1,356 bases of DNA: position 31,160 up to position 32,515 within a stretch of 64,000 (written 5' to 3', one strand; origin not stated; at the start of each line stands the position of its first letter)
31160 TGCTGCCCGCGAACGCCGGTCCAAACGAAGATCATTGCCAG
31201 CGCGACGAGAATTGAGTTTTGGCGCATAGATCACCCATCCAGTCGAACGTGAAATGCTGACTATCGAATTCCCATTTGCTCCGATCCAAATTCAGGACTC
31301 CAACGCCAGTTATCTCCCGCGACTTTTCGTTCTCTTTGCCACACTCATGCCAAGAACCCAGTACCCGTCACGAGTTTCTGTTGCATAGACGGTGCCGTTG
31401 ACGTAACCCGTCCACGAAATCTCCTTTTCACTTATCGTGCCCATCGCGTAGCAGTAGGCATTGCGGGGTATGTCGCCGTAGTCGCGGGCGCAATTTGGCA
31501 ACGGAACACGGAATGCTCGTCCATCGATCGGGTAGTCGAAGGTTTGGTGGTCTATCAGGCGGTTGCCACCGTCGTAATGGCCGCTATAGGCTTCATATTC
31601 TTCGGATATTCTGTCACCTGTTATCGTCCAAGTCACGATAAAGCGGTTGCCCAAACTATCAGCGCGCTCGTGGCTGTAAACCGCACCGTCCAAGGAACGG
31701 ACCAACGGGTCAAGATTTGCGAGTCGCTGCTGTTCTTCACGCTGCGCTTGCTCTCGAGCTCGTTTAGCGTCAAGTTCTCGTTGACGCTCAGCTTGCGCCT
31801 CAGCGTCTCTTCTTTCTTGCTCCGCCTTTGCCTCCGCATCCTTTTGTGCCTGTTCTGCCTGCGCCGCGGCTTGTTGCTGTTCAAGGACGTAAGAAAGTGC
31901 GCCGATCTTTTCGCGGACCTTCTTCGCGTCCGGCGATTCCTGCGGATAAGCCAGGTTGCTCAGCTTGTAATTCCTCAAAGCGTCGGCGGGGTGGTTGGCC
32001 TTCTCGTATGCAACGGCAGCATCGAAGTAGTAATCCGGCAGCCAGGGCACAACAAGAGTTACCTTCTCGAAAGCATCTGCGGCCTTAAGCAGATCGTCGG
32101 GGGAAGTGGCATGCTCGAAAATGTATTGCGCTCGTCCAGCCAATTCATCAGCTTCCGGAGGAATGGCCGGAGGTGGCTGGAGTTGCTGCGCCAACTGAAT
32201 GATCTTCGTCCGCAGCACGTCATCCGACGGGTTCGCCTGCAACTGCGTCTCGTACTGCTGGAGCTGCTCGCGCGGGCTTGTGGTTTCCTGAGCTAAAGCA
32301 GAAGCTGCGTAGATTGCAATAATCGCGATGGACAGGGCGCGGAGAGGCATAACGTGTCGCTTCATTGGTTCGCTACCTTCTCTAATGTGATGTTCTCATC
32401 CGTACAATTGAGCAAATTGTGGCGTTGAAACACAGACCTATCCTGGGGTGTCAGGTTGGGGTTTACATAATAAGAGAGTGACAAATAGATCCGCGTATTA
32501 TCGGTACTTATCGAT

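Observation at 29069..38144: Minus-strand block: FecR-domain protein, small Cys peptide, six tandem secreted paralogs with a shared head and unrelated tails, and a coiled-coil protein (best candidate for an undescribed system)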

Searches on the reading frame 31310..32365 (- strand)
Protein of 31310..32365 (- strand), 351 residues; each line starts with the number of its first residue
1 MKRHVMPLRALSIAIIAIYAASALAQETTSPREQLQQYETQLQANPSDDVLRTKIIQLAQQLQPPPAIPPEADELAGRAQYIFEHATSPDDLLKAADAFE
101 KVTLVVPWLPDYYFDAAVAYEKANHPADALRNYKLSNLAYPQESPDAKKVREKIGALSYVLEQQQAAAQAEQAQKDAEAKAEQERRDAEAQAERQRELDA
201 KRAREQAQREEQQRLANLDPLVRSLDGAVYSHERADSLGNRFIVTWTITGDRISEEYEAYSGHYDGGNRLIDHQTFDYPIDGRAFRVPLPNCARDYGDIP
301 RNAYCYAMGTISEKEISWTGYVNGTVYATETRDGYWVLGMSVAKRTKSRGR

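Call 3: search_protein_families(library=pfam, proteins=[window:31310-32365:-], max_evalue=1)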
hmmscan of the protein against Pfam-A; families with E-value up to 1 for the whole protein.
window:31310-32365:- (351 aa): 1 family
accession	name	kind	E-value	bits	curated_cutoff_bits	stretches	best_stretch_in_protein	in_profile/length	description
PF15975.10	Flot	-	0.05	14.1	27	1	167-232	1-65/124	Flotillin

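Call 4: search_protein_families(library=ncbifam, proteins=[window:31310-32365:-], max_evalue=1)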
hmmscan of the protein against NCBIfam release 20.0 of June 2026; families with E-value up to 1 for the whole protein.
window:31310-32365:- (351 aa): 6 families
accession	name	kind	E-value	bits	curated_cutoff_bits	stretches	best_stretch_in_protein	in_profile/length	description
NF001688.0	PRK00448.1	equivalog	0.044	11.2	873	1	156-254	172-274/1445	PolC-type DNA polymerase III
TIGR01554.3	major_cap_HK97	equivalog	0.064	12.4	27.5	1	163-224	10-70/385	phage major capsid protein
NF008814.0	PRK11854.1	equivalog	0.1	11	722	1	153-225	272-341/637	pyruvate dehydrogenase complex dihydrolipoyllysine-residue acetyltransferase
NF058558.2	AmldFbnFapC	equivalog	0.27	10.9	195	0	1-48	1-47/321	amyloid-like fimbrin subunit FapC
TIGR02680.1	TIGR02680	hypoth_equivalog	0.5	8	462.85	1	142-255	324-437/1356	TIGR02680 family protein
NF006548.1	PRK09041.1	equivalog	0.83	8.8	277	1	166-253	76-159/287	flagellar motor protein MotB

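Call 56: predict_structure(alignment_id=A6)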
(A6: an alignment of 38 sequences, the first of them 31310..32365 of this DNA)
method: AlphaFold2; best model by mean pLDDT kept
length: 351 residues; sequences in the alignment: 38
mean_pLDDT: 90.1   pTM: 0.67
mean pLDDT of the five models: 90.1, 89.2, 88.0, 87.1, 86.9
residues with pLDDT >= 90: 263; 70-90: 57; 50-70: 22; < 50: 9
segments of 3 or more residues with pLDDT < 50: 329-331
pLDDT, mean of each block of 10 residues (from residue 1): 58 84 77 96 97 97 96 98 98 98 97 98 98 96 90 97 98 98 98 98 97 93 95 93 95 96 76 96 93 75 86 91 59 68 78 39
secondary structure, 60 per line:
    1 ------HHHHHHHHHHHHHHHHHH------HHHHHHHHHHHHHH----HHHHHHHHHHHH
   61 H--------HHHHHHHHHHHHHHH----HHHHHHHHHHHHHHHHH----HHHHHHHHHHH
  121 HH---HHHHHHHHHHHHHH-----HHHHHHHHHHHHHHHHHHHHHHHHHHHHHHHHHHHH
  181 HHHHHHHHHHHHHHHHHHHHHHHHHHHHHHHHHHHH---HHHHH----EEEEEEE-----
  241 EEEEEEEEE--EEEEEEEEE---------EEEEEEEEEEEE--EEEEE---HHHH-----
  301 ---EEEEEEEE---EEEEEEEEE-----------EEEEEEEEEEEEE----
elements in order: H7-24 H31-44 H49-61 H70-84 H89-105 H110-122 H126-139 H145-216 H220-224 E229-235 E241-249 E252-260 E270-281 E284-288 H292-295 E304-311 E315-323 E335-347
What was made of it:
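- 31310..32365 (-): Paralog P5, 351 aa: head at nt 31889-32275, a 72-residue continuous helix, and an eight-strand beta tail. This is the founder of the largest tail cluster. Helices run 31-139 as three hairpins, one helix spans 145-216, and there are eight strands at 229-347 (call 56).
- On TPR repeat superfamily: The AlphaFold2 model of P5 has pLDDT 96-98 over six helices at residues 31-139 (call 56).
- On Polymorphic toxin systems: The modelled tail is a small eight-strand beta domain (call 56).
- On Lipocalin / calycin-like beta-barrel (for the common tail): The model has a short helix at 220-224 and then eight strands at 229-347, mostly at high pLDDT (call 56).
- AlphaFold2 pLDDT is 90 with three helical hairpins (call 56).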

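Call 59: fold_search(model_id=the predicted structure, library=pdb)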
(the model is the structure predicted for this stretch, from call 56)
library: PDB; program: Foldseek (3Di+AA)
matches with E <= 10: 1550; with E <= 0.001: 0
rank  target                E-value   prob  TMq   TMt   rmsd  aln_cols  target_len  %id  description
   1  5a01_A                2.0e-03  1.00  0.15  0.08  13.9       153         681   14  O-GlcNAc transferase from Drososphila melanogaster (released 2016-04-27)
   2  9gzg_A                2.6e-03  1.00  0.17  0.37  12.8       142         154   15  Crystal structure of CTPR4E4 mutant (released 2025-10-15)
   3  3vty_D                3.8e-03  0.99  0.13  0.26  13.9       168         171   14  Crystal structure of MamA (released 2012-10-31)
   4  3vty_C                4.5e-03  1.00  0.18  0.35  14.1       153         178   12  Crystal structure of MamA (released 2012-10-31)
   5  9qhc_B                4.7e-03  0.99  0.18  0.22  16.1       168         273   15  Crystal structure of 8-repeat CTPR protein with eliminated coordination sites (released 2025-10-22)
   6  5vif_A                5.0e-03  1.00  0.16  0.09  12.8       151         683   14  Electrophilic probes for deciphering substrate recognition by O-GlcNAc transferase (released 2017-10-18)
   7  4gyw_A                5.8e-03  0.99  0.15  0.08  13.2       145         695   14  Crystal structure of human O-GlcNAc Transferase in complex with UDP and a glycopeptide (released 2012-10-31)
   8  1w3b_B                6.2e-03  1.00  0.18  0.17  13.2       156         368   18  The superhelical TPR domain of O-linked GlcNAc transferase reveals structural similarities to importin alpha. (released 2004-09-09)
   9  6q4m                  6.8e-03  1.00  0.16  0.09  13.0       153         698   14  Crystal structure of the O-GlcNAc transferase Asn648Tyr mutation (released 2019-12-25)
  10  4gz5_A                6.8e-03  0.99  0.15  0.08  13.4       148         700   14  Crystal structure of human O-GlcNAc Transferase with UDP-GlcNAc (released 2012-10-31)
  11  4gyy_A                6.8e-03  0.99  0.15  0.08  13.3       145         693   14  Crystal structure of human O-GlcNAc Transferase with UDP-5SGlcNAc and a peptide substrate (released 2012-10-31)
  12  1na0_A                7.2e-03  1.00  0.19  0.52  12.4       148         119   11  Design of Stable alpha-Helical Arrays from an Idealized TPR Motif (released 2003-06-03)
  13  6v8e_A                7.2e-03  1.00  0.18  0.50  11.5       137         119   12  Computationally designed C3-symmetric homotrimer from TPR repeat protein (released 2020-08-12)
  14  3vty_A                7.2e-03  1.00  0.18  0.35  14.1       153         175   12  Crystal structure of MamA (released 2012-10-31)
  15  8chy                  8.0e-03  1.00  0.17  0.21  13.6       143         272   15  Crystal structure of an 8-repeat consensus TPR superhelix with Zinc. (released 2024-02-21)
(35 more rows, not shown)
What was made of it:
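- On TPR repeat superfamily: Foldseek probability is 0.99-1.0 to OGT, CTPR, MamA and PcrH (call 59).
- Foldseek gives probability ~1 to TPR structures, including the peptide-binding PcrH and CHIP (call 59).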

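Call 81: search_protein_families(library=padloc, proteins=[window:31310-32365:-], max_evalue=0.01)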
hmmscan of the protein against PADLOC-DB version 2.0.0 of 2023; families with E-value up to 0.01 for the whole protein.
window:31310-32365:- (351 aa): 0 families

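Call 82: search_protein_families(library=phrogs, proteins=[window:31310-32365:-], max_evalue=0.01)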
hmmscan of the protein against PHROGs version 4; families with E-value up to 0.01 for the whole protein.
window:31310-32365:- (351 aa): 0 families

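Call 87: fold_search(model_id=the predicted structure, library=viral)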
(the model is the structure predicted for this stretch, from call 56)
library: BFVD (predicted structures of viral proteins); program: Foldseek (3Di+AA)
matches with E <= 10: 1092; with E <= 0.001: 0
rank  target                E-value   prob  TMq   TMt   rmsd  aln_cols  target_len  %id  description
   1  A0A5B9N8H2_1          1.3e-03  0.47  0.11  0.05  38.0       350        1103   12  (no name in the UniProt tables at hand)
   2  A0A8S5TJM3            2.4e-03  1.00  0.24  0.24  12.8       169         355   16  Tetratricopeptide repeat [Siphoviridae sp. ctwQT14]
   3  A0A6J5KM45            1.3e-02  0.99  0.17  0.15  14.0       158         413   17  Methyltransferase FkbM [uncultured Caudovirales phage]
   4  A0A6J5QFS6            1.5e-02  1.00  0.23  0.15  17.2       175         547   15  Glycosyltransferase 2-like [uncultured Caudovirales phage]
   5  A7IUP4                2.5e-02  0.51  0.12  0.15  17.8       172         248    7  Uncharacterized protein m514L [Paramecium bursaria Chlorella virus MT325]
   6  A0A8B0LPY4            2.6e-02  0.99  0.21  0.29  17.8       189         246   13  Tetratricopeptide repeat protein [uncultured archaeal virus]
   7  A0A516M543            2.6e-02  0.57  0.12  0.17  33.8       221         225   14  (no name in the UniProt tables at hand)
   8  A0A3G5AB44            2.9e-02  0.99  0.18  0.29  12.3       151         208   12  Sel1 repeat family protein [Hyperionvirus sp.]
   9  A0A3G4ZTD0            3.3e-02  1.00  0.23  0.28  11.8       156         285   11  HCP-like protein (Fragment) [Edafosvirus sp.]
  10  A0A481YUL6            3.4e-02  1.00  0.18  0.78   2.0        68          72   15  Tetratricopeptide repeat protein [Marseillevirus LCMAC102]
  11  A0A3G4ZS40            3.4e-02  0.99  0.24  0.19  17.1       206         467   10  Uncharacterized protein [Edafosvirus sp.]
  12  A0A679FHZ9            3.6e-02  0.38  0.12  0.22  17.6       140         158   13  Uncharacterized protein [Cronobacter phage vB_CsaP_009]
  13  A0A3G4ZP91            3.8e-02  0.94  0.22  0.44   6.7       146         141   10  Uncharacterized protein [Terrestrivirus sp.]
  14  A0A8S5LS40            3.8e-02  0.93  0.16  0.17  16.6       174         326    9  Chaperone protein [Siphoviridae sp. ctMAv2]
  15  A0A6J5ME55            4.0e-02  1.00  0.23  0.14  14.3       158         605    9  Glycosyltransferase, DXD sugar-binding motif [uncultured Caudovirales phage]
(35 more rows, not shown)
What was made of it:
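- Tried and rejected: The lists were filled by TPR hits, so the tail fold stayed unnamed (calls 59, 87).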

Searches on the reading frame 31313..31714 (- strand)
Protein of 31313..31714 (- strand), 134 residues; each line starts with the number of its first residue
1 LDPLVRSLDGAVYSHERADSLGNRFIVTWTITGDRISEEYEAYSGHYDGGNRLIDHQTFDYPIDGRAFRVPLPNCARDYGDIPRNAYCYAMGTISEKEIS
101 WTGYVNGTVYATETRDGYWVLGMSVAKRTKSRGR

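Call 63: search_solved_structures(query=A7, max_evalue=10, show_alignments=2)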
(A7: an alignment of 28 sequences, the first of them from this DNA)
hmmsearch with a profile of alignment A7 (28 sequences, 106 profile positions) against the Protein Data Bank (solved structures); distinct sequences matched with E-value up to 10: 8.
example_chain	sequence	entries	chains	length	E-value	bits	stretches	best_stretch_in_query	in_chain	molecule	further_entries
2nax_A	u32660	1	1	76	0.093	16.3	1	22-71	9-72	Protein PCF11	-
5m9z_A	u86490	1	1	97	0.11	16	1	23-71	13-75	Protein PCF11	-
4oky_C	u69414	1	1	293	0.5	13.9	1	30-101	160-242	Restriction endonuclease PvuRts1 I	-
4oq2_A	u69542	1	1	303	0.52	13.9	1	30-101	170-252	Restriction endonuclease PvuRts1 I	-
9spj_ZD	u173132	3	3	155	0.71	13.5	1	58-104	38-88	40S ribosomal protein S11-A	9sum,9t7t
7pzy_M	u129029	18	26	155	0.73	13.4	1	25-104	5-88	Ribosomal 40S subunit protein S11A | 40S ribosomal protein S11A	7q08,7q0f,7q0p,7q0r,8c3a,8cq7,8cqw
3ndy_E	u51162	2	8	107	0.95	13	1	34-87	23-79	Endoglucanase D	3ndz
3v9f_A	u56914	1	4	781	1.7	12.2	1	2-104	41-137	Two-component system sensor histidine kinase/response regulator, hybrid (One-component sys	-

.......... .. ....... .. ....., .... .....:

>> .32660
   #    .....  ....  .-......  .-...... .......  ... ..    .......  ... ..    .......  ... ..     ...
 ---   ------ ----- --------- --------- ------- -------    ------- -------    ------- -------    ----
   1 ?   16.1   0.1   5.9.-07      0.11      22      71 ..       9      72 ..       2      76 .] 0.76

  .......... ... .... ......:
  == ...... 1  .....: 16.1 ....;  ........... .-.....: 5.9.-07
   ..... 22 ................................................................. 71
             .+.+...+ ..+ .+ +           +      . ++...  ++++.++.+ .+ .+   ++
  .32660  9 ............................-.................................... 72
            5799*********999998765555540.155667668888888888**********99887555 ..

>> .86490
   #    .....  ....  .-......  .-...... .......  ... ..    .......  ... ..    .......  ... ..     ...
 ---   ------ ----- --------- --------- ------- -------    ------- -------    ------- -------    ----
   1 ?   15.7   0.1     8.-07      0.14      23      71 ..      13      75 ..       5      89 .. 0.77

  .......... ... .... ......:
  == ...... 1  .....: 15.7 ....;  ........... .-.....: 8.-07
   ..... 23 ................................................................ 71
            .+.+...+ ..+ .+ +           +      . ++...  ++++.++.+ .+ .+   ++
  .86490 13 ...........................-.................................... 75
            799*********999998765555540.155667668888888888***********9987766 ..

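Call 64: search_protein_families(library=pfam, alignment_id=A7, max_evalue=1)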
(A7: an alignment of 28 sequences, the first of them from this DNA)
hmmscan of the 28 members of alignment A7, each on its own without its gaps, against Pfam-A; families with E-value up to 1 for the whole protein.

A. member 1, seq(134 aa): 0 families

B. families by the number of members that match (of 28 scanned): 14 families
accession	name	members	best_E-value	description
PF22479.2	Pam3_gp18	1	0.0035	Cyanophage baseplate Pam3 plug gp18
PF24634.1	DUF7631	1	0.0068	Domain of unknown function (DUF7631)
PF07676.18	PD40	1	0.017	WD40-like Beta Propeller Repeat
PF12158.14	DUF3592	1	0.034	Domain of unknown function (DUF3592)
PF23607.1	WZC_N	1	0.04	Tyrosine-protein kinase Wzc, N-terminal domain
PF10623.15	PilI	1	0.047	Plasmid conjugative transfer protein PilI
PF17882.6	SBD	1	0.05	OAA-family lectin sugar binding domain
PF10003.15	DUF2244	1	0.085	Integral membrane protein (DUF2244)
PF18510.6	NUC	1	0.087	Nuclease domain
PF23068.1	CUB_M02D8_5_7th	1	0.15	M02D8_5-like, seventh CUB domain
PF14646.12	MYCBPAP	1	0.16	MYCBP-associated protein family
PF18242.7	LupA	1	0.18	Legionella ubiquitin-specific protease A domain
PF02892.21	zf-BED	1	0.22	BED zinc finger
PF12073.14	DUF3553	1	0.24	Protein of unknown function (DUF3553)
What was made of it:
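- On Lipocalin / calycin-like beta-barrel (for the common tail): There is no Pfam or PDB sequence match to the tail profile (calls 63, 64).
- Tried and rejected: Nothing at E<0.09 against PDB sequences or below 0.0035 against Pfam; none significant (calls 63, 64).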
